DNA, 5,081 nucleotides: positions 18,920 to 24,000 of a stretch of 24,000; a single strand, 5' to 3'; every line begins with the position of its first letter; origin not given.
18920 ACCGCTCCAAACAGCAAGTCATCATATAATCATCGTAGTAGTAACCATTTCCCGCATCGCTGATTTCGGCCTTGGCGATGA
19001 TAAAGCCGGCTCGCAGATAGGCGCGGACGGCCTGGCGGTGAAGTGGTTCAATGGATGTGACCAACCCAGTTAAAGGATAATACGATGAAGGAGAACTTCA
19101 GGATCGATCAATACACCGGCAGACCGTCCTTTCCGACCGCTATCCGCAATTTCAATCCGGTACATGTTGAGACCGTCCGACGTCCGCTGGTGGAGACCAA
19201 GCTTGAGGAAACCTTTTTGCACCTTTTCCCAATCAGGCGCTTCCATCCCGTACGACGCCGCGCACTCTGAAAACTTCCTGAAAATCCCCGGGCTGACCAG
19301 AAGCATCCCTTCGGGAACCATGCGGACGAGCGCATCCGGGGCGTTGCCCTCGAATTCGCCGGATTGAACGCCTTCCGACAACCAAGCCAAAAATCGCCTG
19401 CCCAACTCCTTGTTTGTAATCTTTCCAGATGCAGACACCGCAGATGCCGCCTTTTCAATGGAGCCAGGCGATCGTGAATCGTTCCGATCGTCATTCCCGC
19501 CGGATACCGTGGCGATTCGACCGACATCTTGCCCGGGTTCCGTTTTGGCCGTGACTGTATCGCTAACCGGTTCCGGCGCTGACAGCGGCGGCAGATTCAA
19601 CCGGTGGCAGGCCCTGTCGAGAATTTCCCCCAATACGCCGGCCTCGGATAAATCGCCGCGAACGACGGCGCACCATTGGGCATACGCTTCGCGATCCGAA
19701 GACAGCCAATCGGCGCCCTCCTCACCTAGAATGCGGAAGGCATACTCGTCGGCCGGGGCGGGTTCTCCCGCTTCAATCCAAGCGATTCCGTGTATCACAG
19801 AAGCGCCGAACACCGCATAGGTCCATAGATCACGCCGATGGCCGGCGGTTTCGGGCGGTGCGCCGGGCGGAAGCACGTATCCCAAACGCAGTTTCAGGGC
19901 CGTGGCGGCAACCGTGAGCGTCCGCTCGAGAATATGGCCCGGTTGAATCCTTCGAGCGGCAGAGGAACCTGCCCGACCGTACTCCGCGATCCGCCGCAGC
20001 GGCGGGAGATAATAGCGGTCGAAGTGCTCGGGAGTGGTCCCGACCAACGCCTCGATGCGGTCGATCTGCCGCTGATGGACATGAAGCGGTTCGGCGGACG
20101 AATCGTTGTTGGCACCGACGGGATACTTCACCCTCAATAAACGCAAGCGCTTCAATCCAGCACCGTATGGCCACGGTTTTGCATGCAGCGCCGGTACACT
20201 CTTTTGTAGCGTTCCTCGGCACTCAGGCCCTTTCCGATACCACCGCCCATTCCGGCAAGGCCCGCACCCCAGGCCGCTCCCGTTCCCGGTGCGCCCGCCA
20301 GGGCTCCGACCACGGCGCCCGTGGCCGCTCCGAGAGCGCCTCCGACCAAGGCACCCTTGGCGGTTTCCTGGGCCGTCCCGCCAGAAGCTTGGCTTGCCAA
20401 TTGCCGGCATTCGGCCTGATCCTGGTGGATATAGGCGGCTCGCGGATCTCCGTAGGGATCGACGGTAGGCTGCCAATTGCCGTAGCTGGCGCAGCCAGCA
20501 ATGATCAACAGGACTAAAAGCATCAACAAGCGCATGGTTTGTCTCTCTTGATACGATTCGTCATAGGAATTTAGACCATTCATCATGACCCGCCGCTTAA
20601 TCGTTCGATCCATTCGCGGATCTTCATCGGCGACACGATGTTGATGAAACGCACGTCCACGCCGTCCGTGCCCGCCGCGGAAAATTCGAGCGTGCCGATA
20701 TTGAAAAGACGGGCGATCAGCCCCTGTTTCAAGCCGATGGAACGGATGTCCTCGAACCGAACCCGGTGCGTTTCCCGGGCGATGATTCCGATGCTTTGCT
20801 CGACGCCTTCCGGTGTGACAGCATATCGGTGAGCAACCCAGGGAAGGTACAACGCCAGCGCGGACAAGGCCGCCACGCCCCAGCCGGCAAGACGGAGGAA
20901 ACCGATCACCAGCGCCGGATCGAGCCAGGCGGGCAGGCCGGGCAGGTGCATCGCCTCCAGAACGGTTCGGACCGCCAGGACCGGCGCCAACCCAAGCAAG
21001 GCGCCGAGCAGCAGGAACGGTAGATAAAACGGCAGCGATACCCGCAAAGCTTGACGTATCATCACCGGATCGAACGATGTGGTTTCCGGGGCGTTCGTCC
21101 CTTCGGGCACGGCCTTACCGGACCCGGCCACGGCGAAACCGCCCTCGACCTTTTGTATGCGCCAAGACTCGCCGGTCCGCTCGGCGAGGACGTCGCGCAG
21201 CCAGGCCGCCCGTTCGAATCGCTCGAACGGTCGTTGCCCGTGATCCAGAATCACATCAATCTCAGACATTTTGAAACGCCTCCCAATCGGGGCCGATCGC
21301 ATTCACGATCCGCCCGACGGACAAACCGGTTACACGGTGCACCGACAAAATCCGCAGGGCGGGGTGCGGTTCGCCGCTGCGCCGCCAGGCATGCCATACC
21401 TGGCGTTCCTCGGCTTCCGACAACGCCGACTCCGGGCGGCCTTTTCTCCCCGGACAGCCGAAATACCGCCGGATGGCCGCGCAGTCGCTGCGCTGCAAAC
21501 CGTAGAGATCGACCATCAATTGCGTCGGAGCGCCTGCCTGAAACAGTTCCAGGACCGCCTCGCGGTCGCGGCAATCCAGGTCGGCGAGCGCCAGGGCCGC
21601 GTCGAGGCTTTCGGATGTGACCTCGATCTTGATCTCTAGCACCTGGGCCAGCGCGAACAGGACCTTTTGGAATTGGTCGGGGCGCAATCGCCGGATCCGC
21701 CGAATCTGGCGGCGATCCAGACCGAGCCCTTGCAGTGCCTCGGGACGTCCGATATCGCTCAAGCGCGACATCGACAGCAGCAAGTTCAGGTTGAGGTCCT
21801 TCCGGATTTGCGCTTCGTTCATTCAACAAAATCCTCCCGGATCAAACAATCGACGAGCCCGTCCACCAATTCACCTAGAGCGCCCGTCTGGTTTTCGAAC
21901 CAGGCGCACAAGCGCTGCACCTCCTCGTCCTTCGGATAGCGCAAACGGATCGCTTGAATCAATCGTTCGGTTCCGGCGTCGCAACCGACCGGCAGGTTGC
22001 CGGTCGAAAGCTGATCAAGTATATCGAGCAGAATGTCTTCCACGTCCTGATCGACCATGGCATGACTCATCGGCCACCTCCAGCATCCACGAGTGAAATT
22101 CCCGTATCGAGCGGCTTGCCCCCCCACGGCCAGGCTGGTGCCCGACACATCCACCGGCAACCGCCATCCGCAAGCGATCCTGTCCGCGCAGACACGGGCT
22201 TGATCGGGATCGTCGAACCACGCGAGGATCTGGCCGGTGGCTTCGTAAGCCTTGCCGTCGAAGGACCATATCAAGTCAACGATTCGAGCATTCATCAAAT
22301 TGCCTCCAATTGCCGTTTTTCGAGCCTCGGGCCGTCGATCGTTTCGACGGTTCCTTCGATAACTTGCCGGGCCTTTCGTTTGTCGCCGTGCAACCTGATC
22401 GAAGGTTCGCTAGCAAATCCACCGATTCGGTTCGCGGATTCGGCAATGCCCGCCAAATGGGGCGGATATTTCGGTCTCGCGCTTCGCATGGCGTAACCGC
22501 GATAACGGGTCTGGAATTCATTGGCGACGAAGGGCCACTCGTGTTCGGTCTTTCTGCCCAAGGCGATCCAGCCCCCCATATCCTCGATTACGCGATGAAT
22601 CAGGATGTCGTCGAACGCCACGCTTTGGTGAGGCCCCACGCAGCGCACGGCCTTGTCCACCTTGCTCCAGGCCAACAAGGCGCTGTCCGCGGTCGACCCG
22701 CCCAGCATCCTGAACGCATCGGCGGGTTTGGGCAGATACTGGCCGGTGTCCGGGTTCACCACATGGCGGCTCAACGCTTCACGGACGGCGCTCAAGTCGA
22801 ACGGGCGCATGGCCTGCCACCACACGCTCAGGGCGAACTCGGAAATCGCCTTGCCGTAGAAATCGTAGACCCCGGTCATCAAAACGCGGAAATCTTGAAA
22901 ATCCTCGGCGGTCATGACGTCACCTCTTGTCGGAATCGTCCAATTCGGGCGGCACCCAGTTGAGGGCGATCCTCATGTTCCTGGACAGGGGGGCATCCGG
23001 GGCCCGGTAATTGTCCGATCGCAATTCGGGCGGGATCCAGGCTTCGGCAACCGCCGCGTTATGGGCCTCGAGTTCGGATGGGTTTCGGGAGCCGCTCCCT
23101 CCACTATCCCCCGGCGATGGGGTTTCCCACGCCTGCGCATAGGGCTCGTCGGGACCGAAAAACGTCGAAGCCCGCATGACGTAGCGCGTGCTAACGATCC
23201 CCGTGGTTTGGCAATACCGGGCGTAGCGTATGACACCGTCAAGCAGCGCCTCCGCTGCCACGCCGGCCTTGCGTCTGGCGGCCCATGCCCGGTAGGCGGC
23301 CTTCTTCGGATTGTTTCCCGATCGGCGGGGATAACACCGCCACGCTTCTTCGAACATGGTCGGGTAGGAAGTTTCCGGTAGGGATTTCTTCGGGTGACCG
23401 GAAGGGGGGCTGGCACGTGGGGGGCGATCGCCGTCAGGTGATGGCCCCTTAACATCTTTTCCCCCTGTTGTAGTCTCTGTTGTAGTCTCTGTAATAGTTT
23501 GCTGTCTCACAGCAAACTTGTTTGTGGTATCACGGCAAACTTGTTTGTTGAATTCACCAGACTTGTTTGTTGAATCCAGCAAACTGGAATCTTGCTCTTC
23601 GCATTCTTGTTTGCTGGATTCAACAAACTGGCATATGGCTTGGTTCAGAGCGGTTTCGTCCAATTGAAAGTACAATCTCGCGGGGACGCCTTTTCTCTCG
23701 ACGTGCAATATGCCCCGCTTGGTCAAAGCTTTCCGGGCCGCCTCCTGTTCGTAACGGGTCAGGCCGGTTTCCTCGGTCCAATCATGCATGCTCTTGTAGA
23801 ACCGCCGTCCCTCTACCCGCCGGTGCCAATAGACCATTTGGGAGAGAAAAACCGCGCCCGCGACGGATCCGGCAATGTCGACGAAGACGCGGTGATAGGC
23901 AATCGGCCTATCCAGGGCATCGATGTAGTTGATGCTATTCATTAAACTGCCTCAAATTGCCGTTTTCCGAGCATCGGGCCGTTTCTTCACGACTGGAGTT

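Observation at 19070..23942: Seven-gene translationally coupled operon mixing replication, envelope and relaxase-like functions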

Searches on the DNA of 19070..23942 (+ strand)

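Call 10: search_dna_similar(query=window:19070-23942:+, collection=plasmids, mode=distant, max_rows=15)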
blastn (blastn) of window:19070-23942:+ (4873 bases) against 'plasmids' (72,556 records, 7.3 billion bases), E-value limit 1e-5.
No match.
